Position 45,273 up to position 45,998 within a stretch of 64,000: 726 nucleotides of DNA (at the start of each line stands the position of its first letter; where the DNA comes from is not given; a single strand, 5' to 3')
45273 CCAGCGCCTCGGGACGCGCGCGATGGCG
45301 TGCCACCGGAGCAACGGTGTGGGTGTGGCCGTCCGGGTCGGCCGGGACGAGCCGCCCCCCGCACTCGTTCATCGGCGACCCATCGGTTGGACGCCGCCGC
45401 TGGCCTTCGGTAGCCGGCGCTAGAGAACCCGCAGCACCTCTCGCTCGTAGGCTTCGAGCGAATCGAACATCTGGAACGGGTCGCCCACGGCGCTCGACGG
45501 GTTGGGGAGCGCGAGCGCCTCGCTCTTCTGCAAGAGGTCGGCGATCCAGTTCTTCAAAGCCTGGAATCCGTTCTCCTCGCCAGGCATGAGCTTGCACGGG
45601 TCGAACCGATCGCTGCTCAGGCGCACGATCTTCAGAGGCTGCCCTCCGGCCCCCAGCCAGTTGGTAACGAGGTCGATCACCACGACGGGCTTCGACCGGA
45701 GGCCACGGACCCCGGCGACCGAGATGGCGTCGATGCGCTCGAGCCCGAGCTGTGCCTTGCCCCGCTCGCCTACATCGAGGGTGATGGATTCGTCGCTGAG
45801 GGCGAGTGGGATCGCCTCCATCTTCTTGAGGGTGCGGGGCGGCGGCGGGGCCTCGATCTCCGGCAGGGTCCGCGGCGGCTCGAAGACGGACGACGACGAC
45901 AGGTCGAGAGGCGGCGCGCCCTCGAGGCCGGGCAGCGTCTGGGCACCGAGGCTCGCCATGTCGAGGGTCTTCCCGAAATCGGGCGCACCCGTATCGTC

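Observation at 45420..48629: Giant rhomboid protease fusion (rhomboid + TPR-like + acidic repeat arrays + conserved C-terminal domain)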

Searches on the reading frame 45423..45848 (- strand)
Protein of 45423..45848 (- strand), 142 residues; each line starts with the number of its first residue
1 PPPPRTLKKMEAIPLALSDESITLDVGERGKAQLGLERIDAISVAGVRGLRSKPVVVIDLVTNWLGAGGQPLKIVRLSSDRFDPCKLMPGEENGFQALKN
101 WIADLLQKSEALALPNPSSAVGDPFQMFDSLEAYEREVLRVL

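Call 18: search_solved_structures(query=A2, max_evalue=10)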
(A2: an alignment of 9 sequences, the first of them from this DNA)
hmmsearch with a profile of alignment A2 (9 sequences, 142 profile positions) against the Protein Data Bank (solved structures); distinct sequences matched with E-value up to 10: 2.
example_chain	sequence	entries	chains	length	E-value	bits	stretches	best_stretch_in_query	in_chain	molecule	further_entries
7lt1_A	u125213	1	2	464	0.17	14.8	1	61-132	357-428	Protein MB21D2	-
3kv9_A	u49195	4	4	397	1.6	11.6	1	75-117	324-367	JmjC domain-containing histone demethylation protein 1D | Lysine-specific demethylase 7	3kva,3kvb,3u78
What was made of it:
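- On Any Pfam or NCBIfam family (for the C-terminal domain): The best PDB sequence-profile hit has E=0.17 (call 18).
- Tried and rejected: A PDB sequence-profile search with the CTD gave only chance hits to MB21D2 and a JmjC protein (call 18).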

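Call 22: find_related_loci(query=A2, collection=genome_contigs, flank=8000)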
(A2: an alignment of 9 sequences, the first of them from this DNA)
Query A2 (142 aa) in genome_contigs; peptide patterns used: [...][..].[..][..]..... (x = any residue, [..] = any of these).
39 stretches matched a pattern; 29 encode a relative of the query (tblastn E <= 1e-3); 29 distinct loci.
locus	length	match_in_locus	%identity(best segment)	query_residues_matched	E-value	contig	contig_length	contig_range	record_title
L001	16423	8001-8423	67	2-142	1e-58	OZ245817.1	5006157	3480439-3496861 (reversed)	MAG: Myxococcota bacterium isolate 0c50699c-d6b7-4b2e-8de7-4d50650ccec7 genome assembly, chromosome: 1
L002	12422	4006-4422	47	2-139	6e-37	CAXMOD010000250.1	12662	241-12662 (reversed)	MAG: uncultured Desulfobacterales bacterium isolate 07C-BC-St03_bin.17.orig genome assembly, contig: k141_2144301, whole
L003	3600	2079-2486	44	4-139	1e-34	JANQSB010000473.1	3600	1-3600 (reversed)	MAG: Myxococcota bacterium isolate IP29b_bin.86 k99_3368356, whole genome shotgun sequence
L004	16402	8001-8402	45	5-139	3e-34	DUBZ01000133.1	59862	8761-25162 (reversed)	MAG TPA_asm: Myxococcales bacterium isolate UWMA-0315 NODE_774_length_59862_cov_0.169838, whole genome shotgun sequence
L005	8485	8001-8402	44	5-139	4e-32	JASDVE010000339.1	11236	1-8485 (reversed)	MAG: Myxococcota bacterium isolate P24860_114_MAG_113 P24860_114_S12_metaspades_8692_length_11236_cov_4, whole genome sh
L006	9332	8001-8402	46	8-139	1e-31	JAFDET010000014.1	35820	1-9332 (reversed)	MAG: Deltaproteobacteria bacterium isolate Meg19_46_Bin_213 Meg19_46_Bin_213_scaffold_2402, whole genome shotgun sequenc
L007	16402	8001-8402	46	5-139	3e-31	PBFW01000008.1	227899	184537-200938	MAG: Deltaproteobacteria bacterium isolate SP3084 33301, whole genome shotgun sequence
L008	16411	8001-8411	41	5-142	4e-31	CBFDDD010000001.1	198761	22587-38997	MAG TPA_asm: uncultured Myxococcales bacterium isolate SRR26215691_binner13_Refined_41 genome assembly, contig: ERZ25073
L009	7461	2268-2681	42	3-141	9e-31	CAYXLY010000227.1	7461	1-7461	MAG TPA_asm: uncultured Spirochaetaceae bacterium isolate binchicken_co13_458 genome assembly, contig: NODE_16579_length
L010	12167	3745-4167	44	3-141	2e-30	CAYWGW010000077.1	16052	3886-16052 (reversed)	MAG TPA_asm: uncultured Spirochaetaceae bacterium isolate SRP141376_co3_17 genome assembly, contig: NODE_9959_length_160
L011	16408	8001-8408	41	3-139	2e-30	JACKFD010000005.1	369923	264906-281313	MAG: Spirochaetaceae bacterium isolate HK-STAS-MYXO-51 HK-STAS-MYXO-51_5, whole genome shotgun sequence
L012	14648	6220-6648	44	2-141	4e-30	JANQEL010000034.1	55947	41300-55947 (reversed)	MAG: Myxococcota bacterium isolate PL23a_bin.25 k99_870106, whole genome shotgun sequence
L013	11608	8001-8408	43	5-139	7e-30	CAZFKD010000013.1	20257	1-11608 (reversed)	MAG TPA_asm: uncultured Spirochaetaceae bacterium isolate SRP072547_co1_164 genome assembly, contig: NODE_4059_length_20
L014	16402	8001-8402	43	5-139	4e-29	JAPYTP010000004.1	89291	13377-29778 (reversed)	MAG: Myxococcota bacterium isolate PW6.metabat2.187 PW6_296_length_89291_cov_8.846743, whole genome shotgun sequence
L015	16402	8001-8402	46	5-139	3e-29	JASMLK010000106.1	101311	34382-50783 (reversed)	MAG: Myxococcota bacterium isolate Arabian9_MAG_39 c_000001102440, whole genome shotgun sequence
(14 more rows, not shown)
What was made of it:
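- Closest known: iRhom and Derlin rhomboid pseudoproteases. Different: In this family the loss is recurrent within a single bacterial orthologous group that appears to be single-copy per genome (29 loci from 29 MAGs, call 22).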

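Call 24: predict_structure(alignment_id=A2)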
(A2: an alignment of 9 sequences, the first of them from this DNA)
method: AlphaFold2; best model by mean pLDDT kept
length: 142 residues; sequences in the alignment: 9
mean_pLDDT: 86.4   pTM: 0.83
mean pLDDT of the five models: 86.4, 85.3, 83.7, 81.2, 80.3
residues with pLDDT >= 90: 81; 70-90: 46; 50-70: 10; < 50: 5
segments of 3 or more residues with pLDDT < 50: 119-122
pLDDT, mean of each block of 10 residues (from residue 1): 75 97 95 96 87 86 79 93 94 91 93 67 73 87 67
secondary structure, 60 per line:
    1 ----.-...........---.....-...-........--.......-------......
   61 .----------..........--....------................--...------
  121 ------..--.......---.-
elements in order: E7-17 E21-25 E31-35 E41-47 E55-61 E72-78 H84-87 H94-109 E112-114 H131-137
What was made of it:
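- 45423..45827 (-): C-terminal domain (CTD), residues 935-1069. It has six to seven strands plus a long helix. The most conserved motifs are DLVxNW, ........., LPDP, GxPF and YxREVL. AF2 pLDDT 86.4, pTM 0.83 (call 24).
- On PH-like superfold (for the C-terminal domain): The AF2 model has 6-7 strands followed by a 16-residue helix (call 24).
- Checked: The last 135 aa form a confidently predicted globular domain (pLDDT 86, pTM 0.83; call 24).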

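Call 26: search_protein_representatives(alignment_id=A2)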
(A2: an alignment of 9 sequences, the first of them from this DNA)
Query: 9 sequences, 142 profile positions. Proteins with E-value up to 0.001 (for the whole library): 775; up to 1e-10: 623; up to 1e-30: 291. The best 150 are listed.
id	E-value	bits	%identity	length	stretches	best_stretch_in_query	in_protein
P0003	1.3e-67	242.1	-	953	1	2-142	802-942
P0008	5.6e-66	236.9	-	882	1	2-141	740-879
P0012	1.3e-63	229.1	-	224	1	4-141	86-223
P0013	1.4e-47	177.2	-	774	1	4-141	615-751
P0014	3.4e-46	172.7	-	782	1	2-141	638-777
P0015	6.1e-46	171.9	-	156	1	3-141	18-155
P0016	4.6e-45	169.1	-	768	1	4-141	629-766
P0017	7.0e-45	168.4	-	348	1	3-141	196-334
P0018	7.2e-45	168.4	-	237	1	6-141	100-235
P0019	1.8e-44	167.1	-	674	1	3-141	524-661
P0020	2.2e-44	166.9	-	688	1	3-141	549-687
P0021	2.3e-44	166.8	-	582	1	6-141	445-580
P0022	3.9e-44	166.0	-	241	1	3-141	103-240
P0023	4.0e-44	166.0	-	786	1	4-141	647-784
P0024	4.5e-44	165.8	-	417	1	3-141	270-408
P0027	1.6e-43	164.0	-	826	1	4-140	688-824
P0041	3.1e-41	156.6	-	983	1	3-141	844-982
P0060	4.0e-40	153.0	-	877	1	6-141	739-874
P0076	1.5e-39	151.1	-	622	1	5-141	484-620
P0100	9.6e-39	148.6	-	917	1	3-141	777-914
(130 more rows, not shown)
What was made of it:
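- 45423..45827 (-): Profile search: 775 representatives, always C-terminal (call 26).
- The CTD occurs in 775 cluster representatives, always at the extreme C-terminus (call 26).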

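Call 27: search_protein_families(library=pfam, proteins=[P0013, P0014, P0016, P0019, P0020, P0023, P0027, P0041, P0060, P0100], max_evalue=0.01)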
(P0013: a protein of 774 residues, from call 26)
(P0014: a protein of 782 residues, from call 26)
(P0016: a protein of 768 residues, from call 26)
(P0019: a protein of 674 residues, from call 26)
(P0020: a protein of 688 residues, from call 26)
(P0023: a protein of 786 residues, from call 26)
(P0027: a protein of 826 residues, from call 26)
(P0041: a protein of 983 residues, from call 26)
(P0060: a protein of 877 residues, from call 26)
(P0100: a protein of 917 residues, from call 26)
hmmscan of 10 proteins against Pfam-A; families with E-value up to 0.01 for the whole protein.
P0013 (774 aa): 1 family
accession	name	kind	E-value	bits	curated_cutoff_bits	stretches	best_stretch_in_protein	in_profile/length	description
PF01694.28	Rhomboid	-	1.9e-19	70.7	22.6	1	138-289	6-140/143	Rhomboid domain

P0014 (782 aa): 3 families
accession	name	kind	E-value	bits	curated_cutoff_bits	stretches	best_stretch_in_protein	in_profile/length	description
PF01694.28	Rhomboid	-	5e-06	27.2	22.6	1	153-250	20-116/143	Rhomboid domain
PF13428.12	TPR_14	-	0.00027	21.8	23.5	0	304-341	4-41/44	Tetratricopeptide repeat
PF13424.12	TPR_12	-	0.00056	20.5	30.1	0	306-349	8-56/77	Tetratricopeptide repeat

P0016 (768 aa): 1 family
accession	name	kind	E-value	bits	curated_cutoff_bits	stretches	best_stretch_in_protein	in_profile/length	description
PF01694.28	Rhomboid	-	5.8e-09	36.7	22.6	1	139-248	6-112/143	Rhomboid domain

P0019 (674 aa): 2 families
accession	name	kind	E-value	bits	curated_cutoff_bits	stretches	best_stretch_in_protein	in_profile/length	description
PF01694.28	Rhomboid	-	8.2e-13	49.2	22.6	1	135-282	6-139/143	Rhomboid domain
PF13428.12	TPR_14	-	0.0027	18.7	23.5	0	396-428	1-33/44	Tetratricopeptide repeat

P0020 (688 aa): 2 families
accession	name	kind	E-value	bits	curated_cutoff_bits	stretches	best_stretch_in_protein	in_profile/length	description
PF01694.28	Rhomboid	-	6.2e-26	91.8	22.6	1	143-291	6-140/143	Rhomboid domain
PF08551.15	DUF1751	-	0.00042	21.3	22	1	144-195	11-62/99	Eukaryotic integral membrane protein (DUF1751)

P0023 (786 aa): 1 family
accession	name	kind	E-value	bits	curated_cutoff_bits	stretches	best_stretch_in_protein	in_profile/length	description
PF01694.28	Rhomboid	-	0.00013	22.6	22.6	1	137-279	5-137/143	Rhomboid domain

P0027 (826 aa): 1 family
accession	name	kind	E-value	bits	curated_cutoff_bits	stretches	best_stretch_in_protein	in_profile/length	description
PF01694.28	Rhomboid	-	2.2e-06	28.4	22.6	1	123-226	6-112/143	Rhomboid domain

P0041 (983 aa): 5 families
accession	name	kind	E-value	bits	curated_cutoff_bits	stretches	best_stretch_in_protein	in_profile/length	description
PF13428.12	TPR_14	-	2.9e-06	27.9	23.5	0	385-414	2-32/44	Tetratricopeptide repeat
PF01694.28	Rhomboid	-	8.5e-06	26.5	22.6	1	137-241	5-112/143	Rhomboid domain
PF14559.12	TPR_19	-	2.9e-05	24.7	25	0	307-345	5-43/68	Tetratricopeptide repeat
PF07719.23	TPR_2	-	0.0023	18.4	27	0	386-412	3-29/34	Tetratricopeptide repeat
PF13424.12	TPR_12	-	0.0092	16.6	30.1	0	357-412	13-73/77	Tetratricopeptide repeat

P0060 (877 aa): 5 families
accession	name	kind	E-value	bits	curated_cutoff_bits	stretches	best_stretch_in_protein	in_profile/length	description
PF01694.28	Rhomboid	-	5.2e-27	95.2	22.6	1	143-300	4-142/143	Rhomboid domain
PF14559.12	TPR_19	-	1.3e-07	32.2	25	1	331-388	1-58/68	Tetratricopeptide repeat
PF14561.12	TPR_20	-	0.00014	22.6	25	1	342-390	9-57/90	Tetratricopeptide repeat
PF08551.15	DUF1751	-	0.0026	18.7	22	1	144-200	9-65/99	Eukaryotic integral membrane protein (DUF1751)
PF13428.12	TPR_14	-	0.0028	18.6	23.5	0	327-359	7-39/44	Tetratricopeptide repeat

P0100 (917 aa): 1 family
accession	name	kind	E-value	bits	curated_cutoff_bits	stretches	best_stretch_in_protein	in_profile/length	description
PF01694.28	Rhomboid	-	7.6e-10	39.6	22.6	1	141-283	4-132/143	Rhomboid domain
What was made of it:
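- All 10 sampled full-length proteins have a Pfam Rhomboid domain (call 27).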

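Call 30: fold_search(model_id=the predicted structure, library=pdb)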
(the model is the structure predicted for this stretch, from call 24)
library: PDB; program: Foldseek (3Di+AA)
matches with E <= 10: 428; with E <= 0.001: 0
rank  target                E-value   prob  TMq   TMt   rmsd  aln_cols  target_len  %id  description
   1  5ums                  1.3e-01  0.66  0.35  0.22   6.4        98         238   10  Crystal structure of middle double PH domain of human FACT complex subunit SSRP1 (released 2018-01-31)
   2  4dx9_g                1.7e-01  0.72  0.37  0.40   4.8        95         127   15  ICAP1 in complex with integrin beta 1 cytoplasmic tail (released 2013-01-09)
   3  7jrl                  2.1e-01  0.13  0.22  0.09   9.8        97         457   10  The structure of CBM51-2 in complex with GlcNAc and INT domains from Clostridium perfringens ZmpB (released 2021-02-03)
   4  6upk_G                2.2e-01  0.72  0.37  0.14   5.1        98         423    8  Structure of FACT_subnucleosome complex 1 (released 2019-12-11)
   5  4ioy                  2.7e-01  0.38  0.33  0.21   5.0        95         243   10  Structure of the Spt16 Middle Domain Reveals Functional Features of the Histone Chaperone FACT (released 2013-02-20)
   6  5okz_a                2.7e-01  0.21  0.20  0.14  10.1        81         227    7  Crystal Strucrure of the Mpp6 Exosome complex (released 2017-08-30)
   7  1dyn_A                2.8e-01  0.51  0.37  0.45   5.7       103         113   13  CRYSTAL STRUCTURE AT 2.2 ANGSTROMS RESOLUTION OF THE PLECKSTRIN HOMOLOGY DOMAIN FROM HUMAN DYNAMIN (released 1995-02-27)
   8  7xti_k                3.4e-01  0.41  0.32  0.12   6.8        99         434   12  RNA polymerase II elongation complex transcribing a nucleosome (EC58hex) (released 2022-10-12)
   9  3gyp                  4.1e-01  0.30  0.38  0.27   5.3       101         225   14  Rtt106p (released 2009-12-08)
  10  8xgc_L                4.1e-01  0.15  0.27  0.09  12.4       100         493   11  Structure of yeast replisome associated with FACT and histone hexamer, Composite map (released 2024-02-14)
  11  4kha_A                5.0e-01  0.44  0.36  0.16   4.4        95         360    9  Structural basis of histone H2A-H2B recognition by the essential chaperone FACT (released 2013-05-29)
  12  4dx9_1                5.0e-01  0.30  0.33  0.39   5.7        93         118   16  ICAP1 in complex with integrin beta 1 cytoplasmic tail (released 2013-01-09)
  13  9ukr_D                5.0e-01  0.04  0.15  0.04  14.9       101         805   14  Crystal structure of glycogen phosphorylase from E. coli in complex with AMP (released 2026-02-18)
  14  4ifs                  5.3e-01  0.30  0.36  0.24   5.2       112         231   10  Crystal structure of the hSSRP1 Middle domain (released 2014-01-29)
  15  5umu_B                5.3e-01  0.20  0.32  0.20   6.1       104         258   10  Crystal structure of the middle double PH domain of human FACT complex subunit SPT16 (released 2018-01-31)
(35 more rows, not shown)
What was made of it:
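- On PH-like superfold (for the C-terminal domain): The weak top Foldseek hits against the PDB are mostly PH-superfold domains (FACT, ICAP1 PTB, dynamin PH, Dok2, MTMR6), but the best E is 0.13 and TM-scores are at most 0.40 (call 30).
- The weak best fold matches for the CTD are PH-superfold domains, some of which bind lipid (call 30).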

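Call 35: find_homologous_proteins(query=A2, max_evalue=0.00001)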
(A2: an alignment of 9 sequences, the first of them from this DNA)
Query A2 (9 sequences) (142 aa, profile of the alignment): 82 proteins with E <= 0.00001 among 8000 candidates.
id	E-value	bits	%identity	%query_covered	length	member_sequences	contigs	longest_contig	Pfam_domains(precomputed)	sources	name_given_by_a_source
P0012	4.2e-63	229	67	97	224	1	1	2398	-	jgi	jgi:hypothetical protein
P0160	1.5e-51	192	39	95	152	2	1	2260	-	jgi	jgi:hypothetical protein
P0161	1.3e-48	182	60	85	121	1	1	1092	-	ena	-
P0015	1.9e-45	172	39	95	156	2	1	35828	-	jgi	jgi:hypothetical protein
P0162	5.2e-45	171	39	91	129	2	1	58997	-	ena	-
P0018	2.3e-44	168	43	94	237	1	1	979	-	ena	-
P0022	1.2e-43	166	39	95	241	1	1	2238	-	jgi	jgi:hypothetical protein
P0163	2.0e-41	159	44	96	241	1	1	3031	-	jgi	jgi:hypothetical protein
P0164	3.5e-41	158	42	92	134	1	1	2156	-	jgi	jgi:hypothetical protein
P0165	3.5e-41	158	41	95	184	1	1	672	-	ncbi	-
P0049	2.2e-40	156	46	97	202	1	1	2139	-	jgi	jgi:hypothetical protein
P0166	1.4e-39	153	38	95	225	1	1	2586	-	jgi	-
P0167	1.6e-39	153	45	95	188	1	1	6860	-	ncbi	-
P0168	1.7e-39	153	60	65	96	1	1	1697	-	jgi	jgi:hypothetical protein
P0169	2.1e-39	152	47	92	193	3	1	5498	-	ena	-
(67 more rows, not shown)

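Call 36: find_encoding_contigs(protein=P0015, flank=6000, max_places=2)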
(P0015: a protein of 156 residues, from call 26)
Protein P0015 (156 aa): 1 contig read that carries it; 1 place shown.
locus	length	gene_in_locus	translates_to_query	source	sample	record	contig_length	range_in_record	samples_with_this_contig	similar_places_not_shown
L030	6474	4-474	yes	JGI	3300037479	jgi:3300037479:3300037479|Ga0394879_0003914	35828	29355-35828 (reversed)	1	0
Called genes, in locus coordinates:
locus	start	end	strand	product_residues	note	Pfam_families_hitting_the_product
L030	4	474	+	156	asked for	-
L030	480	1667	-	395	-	PF00202:Aminotran_3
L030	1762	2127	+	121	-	PF02152:FolB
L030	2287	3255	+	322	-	PF03279:Lip_A_acyltrans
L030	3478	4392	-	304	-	PF00672:HAMP, PF00990:GGDEF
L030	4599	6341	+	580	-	PF03460:NIR_SIR_ferr, PF01077:NIR_SIR, PF03460:NIR_SIR_ferr (weak)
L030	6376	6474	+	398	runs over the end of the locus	PF04055:Radical_SAM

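Call 37: find_encoding_contigs(protein=P0162, flank=6000, max_places=2)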
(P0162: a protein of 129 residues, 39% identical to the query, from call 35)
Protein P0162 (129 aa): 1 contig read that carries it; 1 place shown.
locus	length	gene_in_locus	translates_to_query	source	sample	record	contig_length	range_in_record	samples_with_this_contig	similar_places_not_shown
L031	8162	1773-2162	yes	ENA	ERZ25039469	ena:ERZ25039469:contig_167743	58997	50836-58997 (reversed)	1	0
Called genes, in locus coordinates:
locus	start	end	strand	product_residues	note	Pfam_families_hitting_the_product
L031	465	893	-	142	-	-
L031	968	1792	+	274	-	-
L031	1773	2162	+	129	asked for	-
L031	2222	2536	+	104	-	PF07978:NIPSNAP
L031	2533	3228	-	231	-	PF00202:Aminotran_3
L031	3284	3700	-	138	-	PF00202:Aminotran_3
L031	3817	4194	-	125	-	-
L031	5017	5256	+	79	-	PF03279:Lip_A_acyltrans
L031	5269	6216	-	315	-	PF02274:ADI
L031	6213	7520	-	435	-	PF00501:AMP-binding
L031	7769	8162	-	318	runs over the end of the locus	-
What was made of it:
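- Two apparent stand-alone CTDs are artefacts, one from a contig end and one from a frameshift-riddled contig (calls 36, 37).
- Tried and rejected: P0015 is cut by a contig end, and P0162 sits on a contig full of split genes (calls 36, 37).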

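Call 54: search_protein_families(library=pfam, alignment_id=A2, max_evalue=10)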
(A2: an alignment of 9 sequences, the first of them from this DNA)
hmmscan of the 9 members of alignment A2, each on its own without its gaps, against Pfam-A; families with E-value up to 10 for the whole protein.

A. member 1, seq(142 aa): 0 families

B. families by the number of members that match (of 9 scanned): 1 family
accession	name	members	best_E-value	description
PF11131.13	PhrC_PhrF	1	0.27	Rap-phr extracellular signalling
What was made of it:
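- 45423..45827 (-): No Pfam hit even at E<=10 (call 54).
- On Any Pfam or NCBIfam family (for the C-terminal domain): No Pfam hit at E<=10 for 9 members apart from one chance hit at E=0.27 (call 54).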

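Call 55: predict_structure(alignment_id=A3)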
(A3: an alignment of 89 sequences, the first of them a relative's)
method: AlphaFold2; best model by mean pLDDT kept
length: 622 residues; sequences in the alignment: 89
mean_pLDDT: 87.8   pTM: 0.60
mean pLDDT of the five models: 87.8, 86.9, 86.6, 86.3, 86.1
residues with pLDDT >= 90: 460; 70-90: 66; 50-70: 40; < 50: 56
segments of 3 or more residues with pLDDT < 50: 410-416, 427-447, 451-471, 473-478
pLDDT, mean of each block of 10 residues (from residue 1): 81 98 91 96 97 95 94 94 97 98 95 96 95 87 92 89 85 73 91 97 87 56 88 96 98 96 97 97 97 97 96 97 97 97 93 98 97 97 98 96 63 48 56 42 50 43 40 49 94 98 92 98 96 96 90 97 97 97 98 97 95 95 69
secondary structure, 60 per line:
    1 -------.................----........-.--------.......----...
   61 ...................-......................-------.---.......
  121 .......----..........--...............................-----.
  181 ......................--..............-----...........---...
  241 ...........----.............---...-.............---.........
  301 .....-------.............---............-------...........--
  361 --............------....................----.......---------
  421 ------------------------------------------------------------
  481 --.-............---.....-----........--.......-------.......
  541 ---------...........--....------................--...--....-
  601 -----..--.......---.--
elements in order: H8-24 H29-36 H47-53 H58-79 H81-102 H114-127 E132-141 E144-153 H154-174 H180-202 H205-218 H224-234 H238-251 H256-268 H276-288 H292-305 H313-325 H329-340 H348-358 H363-374 H381-400 H405-411 E485-496 E500-504 E510-514 E520-526 E534-540 E550-557 H563-566 H573-588 E591-593 H596-599 H610-616
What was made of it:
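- That fits a rigid rhomboid+TPR body of about 410 of 622 residues with a CTD that is not confidently docked (call 55).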
